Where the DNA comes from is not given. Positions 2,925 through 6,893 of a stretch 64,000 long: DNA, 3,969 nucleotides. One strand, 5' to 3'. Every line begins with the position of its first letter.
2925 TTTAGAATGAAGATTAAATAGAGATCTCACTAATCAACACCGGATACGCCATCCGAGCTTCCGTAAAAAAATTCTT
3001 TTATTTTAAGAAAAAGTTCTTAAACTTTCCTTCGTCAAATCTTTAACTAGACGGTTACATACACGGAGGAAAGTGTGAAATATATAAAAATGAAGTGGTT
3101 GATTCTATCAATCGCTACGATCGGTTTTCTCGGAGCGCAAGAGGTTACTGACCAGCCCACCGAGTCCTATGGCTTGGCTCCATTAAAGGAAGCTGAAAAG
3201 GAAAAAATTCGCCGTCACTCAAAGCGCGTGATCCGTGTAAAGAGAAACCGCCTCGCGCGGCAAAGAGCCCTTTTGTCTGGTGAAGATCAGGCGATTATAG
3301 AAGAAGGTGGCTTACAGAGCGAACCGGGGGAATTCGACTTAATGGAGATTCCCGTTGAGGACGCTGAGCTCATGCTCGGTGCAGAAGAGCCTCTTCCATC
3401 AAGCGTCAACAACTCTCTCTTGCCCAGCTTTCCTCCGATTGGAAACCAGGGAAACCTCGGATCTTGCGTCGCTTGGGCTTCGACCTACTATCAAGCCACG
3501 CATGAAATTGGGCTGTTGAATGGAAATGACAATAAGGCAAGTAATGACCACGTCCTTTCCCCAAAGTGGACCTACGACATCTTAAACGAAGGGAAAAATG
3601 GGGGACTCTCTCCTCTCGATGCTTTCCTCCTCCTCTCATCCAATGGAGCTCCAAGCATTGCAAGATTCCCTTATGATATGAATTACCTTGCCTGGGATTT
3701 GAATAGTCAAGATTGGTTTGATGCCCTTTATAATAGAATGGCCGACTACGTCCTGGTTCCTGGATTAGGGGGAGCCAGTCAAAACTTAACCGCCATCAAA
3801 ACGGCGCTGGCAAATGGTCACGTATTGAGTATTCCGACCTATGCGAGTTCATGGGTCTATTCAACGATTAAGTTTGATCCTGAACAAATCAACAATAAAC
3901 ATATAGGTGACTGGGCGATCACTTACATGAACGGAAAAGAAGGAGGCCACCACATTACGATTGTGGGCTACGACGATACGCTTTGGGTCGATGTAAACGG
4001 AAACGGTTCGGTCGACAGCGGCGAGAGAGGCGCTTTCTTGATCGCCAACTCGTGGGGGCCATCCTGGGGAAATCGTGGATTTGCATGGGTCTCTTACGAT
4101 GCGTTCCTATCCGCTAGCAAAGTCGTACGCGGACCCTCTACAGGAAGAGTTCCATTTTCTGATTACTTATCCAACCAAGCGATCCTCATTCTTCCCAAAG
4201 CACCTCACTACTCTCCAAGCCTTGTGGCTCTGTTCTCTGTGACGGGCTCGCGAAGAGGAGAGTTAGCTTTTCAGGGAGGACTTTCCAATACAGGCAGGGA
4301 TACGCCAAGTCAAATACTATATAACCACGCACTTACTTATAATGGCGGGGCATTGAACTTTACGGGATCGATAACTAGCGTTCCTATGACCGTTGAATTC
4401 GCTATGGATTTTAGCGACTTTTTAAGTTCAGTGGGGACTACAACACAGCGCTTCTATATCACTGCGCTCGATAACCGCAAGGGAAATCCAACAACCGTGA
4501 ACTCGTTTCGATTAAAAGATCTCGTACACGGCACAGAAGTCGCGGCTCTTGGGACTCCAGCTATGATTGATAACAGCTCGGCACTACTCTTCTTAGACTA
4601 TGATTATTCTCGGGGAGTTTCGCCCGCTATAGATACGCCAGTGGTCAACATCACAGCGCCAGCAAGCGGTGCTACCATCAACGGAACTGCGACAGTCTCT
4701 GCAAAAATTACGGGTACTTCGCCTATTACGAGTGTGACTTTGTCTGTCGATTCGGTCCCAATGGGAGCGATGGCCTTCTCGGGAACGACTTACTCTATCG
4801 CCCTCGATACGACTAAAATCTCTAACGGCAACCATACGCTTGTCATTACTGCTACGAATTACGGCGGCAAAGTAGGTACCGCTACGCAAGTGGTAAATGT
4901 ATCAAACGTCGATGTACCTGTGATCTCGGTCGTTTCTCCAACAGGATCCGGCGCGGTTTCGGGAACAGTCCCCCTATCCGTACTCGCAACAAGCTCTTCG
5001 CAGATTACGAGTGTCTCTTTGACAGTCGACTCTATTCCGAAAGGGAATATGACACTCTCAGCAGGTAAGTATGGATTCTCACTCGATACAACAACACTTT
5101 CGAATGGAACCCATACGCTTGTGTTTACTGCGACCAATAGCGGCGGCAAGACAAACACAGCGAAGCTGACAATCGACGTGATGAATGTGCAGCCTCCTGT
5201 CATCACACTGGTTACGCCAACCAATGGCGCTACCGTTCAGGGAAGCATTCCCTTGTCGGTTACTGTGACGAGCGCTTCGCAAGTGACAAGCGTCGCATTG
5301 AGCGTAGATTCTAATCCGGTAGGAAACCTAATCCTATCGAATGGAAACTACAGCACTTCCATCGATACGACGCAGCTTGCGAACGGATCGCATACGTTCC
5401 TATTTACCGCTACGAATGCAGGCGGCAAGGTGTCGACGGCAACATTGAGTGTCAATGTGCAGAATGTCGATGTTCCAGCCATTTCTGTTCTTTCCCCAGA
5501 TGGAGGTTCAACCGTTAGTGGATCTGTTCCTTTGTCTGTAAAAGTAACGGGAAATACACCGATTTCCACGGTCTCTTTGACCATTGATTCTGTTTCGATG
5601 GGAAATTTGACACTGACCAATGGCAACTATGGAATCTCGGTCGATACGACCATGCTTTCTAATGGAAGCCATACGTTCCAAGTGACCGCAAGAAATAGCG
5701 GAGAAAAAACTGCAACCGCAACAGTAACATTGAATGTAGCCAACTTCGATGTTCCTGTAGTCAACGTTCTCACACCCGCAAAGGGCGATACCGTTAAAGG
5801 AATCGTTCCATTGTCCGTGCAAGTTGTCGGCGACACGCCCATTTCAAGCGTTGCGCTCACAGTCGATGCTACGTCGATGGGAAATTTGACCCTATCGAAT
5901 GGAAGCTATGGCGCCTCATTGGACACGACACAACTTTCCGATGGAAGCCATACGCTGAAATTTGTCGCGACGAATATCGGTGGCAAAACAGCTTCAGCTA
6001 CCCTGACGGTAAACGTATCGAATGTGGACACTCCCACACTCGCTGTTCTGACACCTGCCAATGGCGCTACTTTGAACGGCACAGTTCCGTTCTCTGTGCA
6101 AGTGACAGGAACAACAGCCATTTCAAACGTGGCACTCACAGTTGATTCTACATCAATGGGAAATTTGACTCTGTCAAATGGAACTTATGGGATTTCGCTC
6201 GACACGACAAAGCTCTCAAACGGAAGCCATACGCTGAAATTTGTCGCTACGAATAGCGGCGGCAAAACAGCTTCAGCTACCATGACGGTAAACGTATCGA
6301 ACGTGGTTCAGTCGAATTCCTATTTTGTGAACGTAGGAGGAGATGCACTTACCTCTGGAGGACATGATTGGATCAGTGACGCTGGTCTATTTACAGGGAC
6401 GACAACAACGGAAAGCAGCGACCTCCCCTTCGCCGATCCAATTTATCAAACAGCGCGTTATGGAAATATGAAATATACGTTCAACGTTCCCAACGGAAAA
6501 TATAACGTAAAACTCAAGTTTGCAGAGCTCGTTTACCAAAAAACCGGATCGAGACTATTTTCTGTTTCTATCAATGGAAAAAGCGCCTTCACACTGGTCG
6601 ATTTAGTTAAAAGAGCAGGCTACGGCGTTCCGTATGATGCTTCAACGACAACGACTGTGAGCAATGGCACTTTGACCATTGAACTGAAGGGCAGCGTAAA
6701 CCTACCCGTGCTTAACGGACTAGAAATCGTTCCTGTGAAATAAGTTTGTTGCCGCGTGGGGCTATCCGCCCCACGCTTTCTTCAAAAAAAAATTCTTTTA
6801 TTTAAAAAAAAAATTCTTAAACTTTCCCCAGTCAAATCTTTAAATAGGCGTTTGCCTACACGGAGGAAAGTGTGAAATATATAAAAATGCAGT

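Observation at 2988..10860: Tandemly duplicated secreted papain-like protease carrying Ig-like modules and a malectin-like lectin domain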

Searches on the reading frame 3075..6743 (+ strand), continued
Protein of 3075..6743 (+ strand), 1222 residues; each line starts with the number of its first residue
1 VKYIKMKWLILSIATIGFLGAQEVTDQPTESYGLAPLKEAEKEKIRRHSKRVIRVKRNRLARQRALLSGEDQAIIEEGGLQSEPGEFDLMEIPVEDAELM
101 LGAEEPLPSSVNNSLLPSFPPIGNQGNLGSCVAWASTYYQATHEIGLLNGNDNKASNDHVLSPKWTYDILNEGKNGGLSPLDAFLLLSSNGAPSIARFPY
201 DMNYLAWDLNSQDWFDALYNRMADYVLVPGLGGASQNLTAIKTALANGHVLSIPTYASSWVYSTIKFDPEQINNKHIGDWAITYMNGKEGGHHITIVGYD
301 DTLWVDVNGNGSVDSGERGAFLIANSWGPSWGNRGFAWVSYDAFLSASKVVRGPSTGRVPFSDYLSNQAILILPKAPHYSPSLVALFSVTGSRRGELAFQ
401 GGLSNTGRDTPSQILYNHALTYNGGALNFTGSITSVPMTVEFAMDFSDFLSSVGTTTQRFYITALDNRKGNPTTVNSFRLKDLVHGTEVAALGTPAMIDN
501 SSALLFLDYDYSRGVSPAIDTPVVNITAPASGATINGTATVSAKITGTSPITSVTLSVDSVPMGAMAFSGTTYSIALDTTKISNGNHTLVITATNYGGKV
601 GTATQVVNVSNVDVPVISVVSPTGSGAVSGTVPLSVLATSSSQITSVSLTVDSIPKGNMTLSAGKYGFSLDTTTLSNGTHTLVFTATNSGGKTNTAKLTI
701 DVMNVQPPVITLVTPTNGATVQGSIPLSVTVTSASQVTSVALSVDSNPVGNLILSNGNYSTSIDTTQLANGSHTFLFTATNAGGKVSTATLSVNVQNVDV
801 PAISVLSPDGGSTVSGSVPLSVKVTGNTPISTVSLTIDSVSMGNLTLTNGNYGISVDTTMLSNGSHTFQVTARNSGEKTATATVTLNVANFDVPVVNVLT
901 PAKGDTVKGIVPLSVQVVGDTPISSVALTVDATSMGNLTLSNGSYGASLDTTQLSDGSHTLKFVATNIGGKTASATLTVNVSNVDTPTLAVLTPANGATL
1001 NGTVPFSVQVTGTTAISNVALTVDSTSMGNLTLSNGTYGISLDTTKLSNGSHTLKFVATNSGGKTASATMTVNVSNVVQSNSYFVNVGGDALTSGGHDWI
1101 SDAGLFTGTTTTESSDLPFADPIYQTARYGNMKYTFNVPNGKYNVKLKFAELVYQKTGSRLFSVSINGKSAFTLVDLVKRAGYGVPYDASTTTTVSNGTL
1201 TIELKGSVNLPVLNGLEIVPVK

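Call 15: find_related_loci(query=A1, collection=genome_contigs, flank=5000)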
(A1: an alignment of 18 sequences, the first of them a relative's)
Query A1 (1222 aa) in genome_contigs; peptide patterns used: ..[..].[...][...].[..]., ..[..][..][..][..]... (x = any residue, [..] = any of these).
306 stretches matched a pattern; 295 encode a relative of the query (tblastn E <= 1e-3); the best 80 are kept; 80 distinct loci.
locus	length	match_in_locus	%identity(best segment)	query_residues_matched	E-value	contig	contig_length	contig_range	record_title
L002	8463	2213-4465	49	6-1220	1e-173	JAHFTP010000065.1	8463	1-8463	MAG: Chlamydiae bacterium isolate nzgw623 NODE_14326_length_8464_cov_3.163610, whole genome shotgun sequence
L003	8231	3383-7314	46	1-1220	4e-162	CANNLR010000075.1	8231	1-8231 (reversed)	MAG: Chlamydiae bacterium isolate ZH-Jul18-154 genome assembly, contig: ZH-Jul18-C11087, whole genome shotgun sequence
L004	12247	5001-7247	44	8-1218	6e-156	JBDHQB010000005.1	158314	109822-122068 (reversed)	MAG: Parachlamydiaceae bacterium isolate AS-MESO-OLR.10 NODE_184_length_158314_cov_11.772689, whole genome shotgun seque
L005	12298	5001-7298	43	6-1220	1e-153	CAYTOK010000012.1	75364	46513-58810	MAG TPA_asm: uncultured bacterium isolate SRP286056_co2_187 genome assembly, contig: NODE_336_length_75364_cov_9.155772,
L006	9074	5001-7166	43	33-1218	3e-153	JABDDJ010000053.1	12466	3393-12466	MAG: Chlamydiae bacterium isolate BWMinHeated_Nextera4_MAG4 3300020864.a:Ga0207072_1140, whole genome shotgun sequence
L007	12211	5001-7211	45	32-1220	4e-149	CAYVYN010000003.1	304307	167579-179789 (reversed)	MAG TPA_asm: uncultured bacterium isolate SRP286056_co2_373 genome assembly, contig: NODE_17_length_304307_cov_15.849434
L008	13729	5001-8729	39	19-1078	0e+0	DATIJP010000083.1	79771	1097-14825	MAG TPA_asm: Rhabdochlamydiaceae bacterium isolate SMAG_U15694 k141_751486, whole genome shotgun sequence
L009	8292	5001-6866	44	18-1002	2e-145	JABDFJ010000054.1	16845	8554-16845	MAG: Chlamydiae bacterium isolate BWOrgHeat_Nextera10_MAG1 3300020972.a:Ga0206894_1120, whole genome shotgun sequence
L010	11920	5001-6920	41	1-1076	5e-143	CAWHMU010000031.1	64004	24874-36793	MAG: uncultured Chlamydiae bacterium isolate MFD02832.bin.3.201 genome assembly, contig: contig_9107, whole genome shotg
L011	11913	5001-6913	49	107-1218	1e-141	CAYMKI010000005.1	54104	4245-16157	MAG TPA_asm: uncultured bacterium isolate SRP296810_co1_95 genome assembly, contig: NODE_467_length_54104_cov_5.372144,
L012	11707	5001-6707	43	33-610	2e-141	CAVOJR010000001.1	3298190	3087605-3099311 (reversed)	MAG: uncultured Chlamydiae bacterium isolate MFD00082.bin.1.23 genome assembly, contig: contig_10752, whole genome shotg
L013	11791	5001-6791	44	10-1076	6e-141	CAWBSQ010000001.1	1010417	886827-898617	MAG: uncultured Simkaniaceae bacterium isolate MFD04540.bin.1.17 genome assembly, contig: contig_15636, whole genome sho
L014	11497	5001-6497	47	14-509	9e-141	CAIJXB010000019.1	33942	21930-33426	MAG: uncultured Chlamydiae bacterium isolate MJ-time_bin-9202 genome assembly, contig: bin-9202:19/68, whole genome shot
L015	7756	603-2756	44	33-1218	2e-140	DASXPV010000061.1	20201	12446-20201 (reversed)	MAG TPA_asm: Rhabdochlamydiaceae bacterium isolate SMAG_U5417 k141_6439938, whole genome shotgun sequence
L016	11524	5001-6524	45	1-511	4e-135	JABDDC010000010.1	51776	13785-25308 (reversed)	MAG: Chlamydiae bacterium isolate BWMinControl_Nextera34_MAG1 3300020853.a:Ga0207010_1019, whole genome shotgun sequence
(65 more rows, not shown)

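Call 18: find_encoding_contigs(protein=P0001, flank=3000, max_places=3)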
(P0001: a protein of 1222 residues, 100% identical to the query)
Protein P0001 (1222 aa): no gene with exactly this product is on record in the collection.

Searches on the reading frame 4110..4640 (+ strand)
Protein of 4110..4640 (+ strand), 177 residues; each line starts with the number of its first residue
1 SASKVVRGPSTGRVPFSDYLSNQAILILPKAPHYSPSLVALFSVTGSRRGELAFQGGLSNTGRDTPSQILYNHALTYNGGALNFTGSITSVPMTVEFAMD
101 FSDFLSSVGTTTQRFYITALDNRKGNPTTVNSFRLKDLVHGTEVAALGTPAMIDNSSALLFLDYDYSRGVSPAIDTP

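Call 41: search_protein_families(library=pfam, proteins=[window:4110-4640:+], max_evalue=10)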
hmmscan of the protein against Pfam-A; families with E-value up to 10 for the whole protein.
window:4110-4640:+ (177 aa): 0 families

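Call 57: predict_structure(alignment_id=A3)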
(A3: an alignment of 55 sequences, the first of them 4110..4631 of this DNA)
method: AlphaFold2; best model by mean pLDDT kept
length: 174 residues; sequences in the alignment: 55
mean_pLDDT: 86.9   pTM: 0.78
mean pLDDT of the five models: 86.9, 85.5, 84.7, 84.6, 82.1
residues with pLDDT >= 90: 109; 70-90: 38; 50-70: 21; < 50: 6
segments of 3 or more residues with pLDDT < 50: 171-174
pLDDT, mean of each block of 10 residues (from residue 1): 59 63 74 92 94 97 97 87 84 94 87 96 96 97 94 98 85 43
secondary structure, 60 per line:
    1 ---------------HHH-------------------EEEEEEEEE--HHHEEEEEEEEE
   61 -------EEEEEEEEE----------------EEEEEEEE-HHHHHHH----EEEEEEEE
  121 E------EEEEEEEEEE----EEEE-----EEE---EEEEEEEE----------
elements in order: E38-46 E52-60 E68-76 E93-100 H102-108 E113-121 E128-137 E142-145 E151-153 E157-164

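Call 60: fold_search(model_id=the predicted structure, library=pdb)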
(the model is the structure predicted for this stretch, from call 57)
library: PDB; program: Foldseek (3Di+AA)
matches with E <= 10: 708; with E <= 0.001: 0
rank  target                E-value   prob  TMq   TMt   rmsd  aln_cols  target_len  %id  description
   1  9mvz_A                1.2e-02  0.63  0.23  0.27  13.8       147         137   12  Tripartite complex of MmpL5-S5-AcpM from Mycolicibacterium smegmatis (released 2025-07-30)
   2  4qey_B                1.4e-02  0.57  0.25  0.32  10.1       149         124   11  Crystal structure of a DUF4425 family protein (BACOVA_05332) from Bacteroides ovatus ATCC 8483 at 2.52 A resolution (released 2014-07-16)
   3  8em5_A                2.0e-02  0.75  0.25  0.37   7.6       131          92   10  Mycobacterium thermoresistible MmpS5 (released 2023-09-27)
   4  4icx_C                2.9e-02  0.23  0.18  0.23  10.3       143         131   12  N-terminal C2 domain of human CEP120 (released 2014-06-18)
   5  2oxe_B                3.7e-02  0.95  0.35  0.17   5.9       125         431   14  Structure of the Human Pancreatic Lipase-related Protein 2 (released 2007-03-27)
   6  1lpa_B                5.2e-02  0.92  0.35  0.17   6.0       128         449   12  INTERFACIAL ACTIVATION OF THE LIPASE-PROCOLIPASE COMPLEX BY MIXED MICELLES REVEALED BY X-RAY CRYSTALLOGRAPHY (released 1994-11-01)
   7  3l9b                  5.2e-02  0.14  0.18  0.22  10.7       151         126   13  Crystal Structure of Rat Otoferlin C2A (released 2011-01-19)
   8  3cwz_B                5.8e-02  0.77  0.34  0.21   7.5       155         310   12  Structure of RAB6(GTP)-R6IP1 complex (released 2008-11-18)
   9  4fvv_A                5.8e-02  0.05  0.11  0.07  16.8       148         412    7  Crystal structure of HCR/D-Sa-GBL1/C (released 2012-10-24)
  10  6u7m_A                6.5e-02  0.51  0.29  0.14   7.2       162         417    9  Cryo-EM Structure of Helical Lipoprotein Lipase (released 2020-04-08)
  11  2pvs_B                6.9e-02  0.63  0.32  0.16   7.2       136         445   15  Structure of human pancreatic lipase related protein 2 mutant N336Q (released 2007-12-18)
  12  3u6g_B                6.9e-02  0.28  0.25  0.31  10.3       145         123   10  Crystal structure of a domain of unknown function, DUF4425 (BVU_3708) from Bacteroides vulgatus ATCC 8482 at 1.35 A re (released 2011-11-02)
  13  1hpl_A                7.3e-02  0.77  0.34  0.16   6.6       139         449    9  HORSE PANCREATIC LIPASE. THE CRYSTAL STRUCTURE AT 2.3 ANGSTROMS RESOLUTION (released 1994-05-31)
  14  6ob0_A                7.3e-02  0.57  0.31  0.15   6.7       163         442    8  Compound 2 bound structure of WT Lipoprotein Lipase in Complex with GPIHBP1 Mutant N78D N82D produced in HEK293-F cell (released 2019-05-08)
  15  9nw3_3A               7.3e-02  0.18  0.20  0.12  10.9       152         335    8  Ciliary tip central pair (released 2025-07-30)
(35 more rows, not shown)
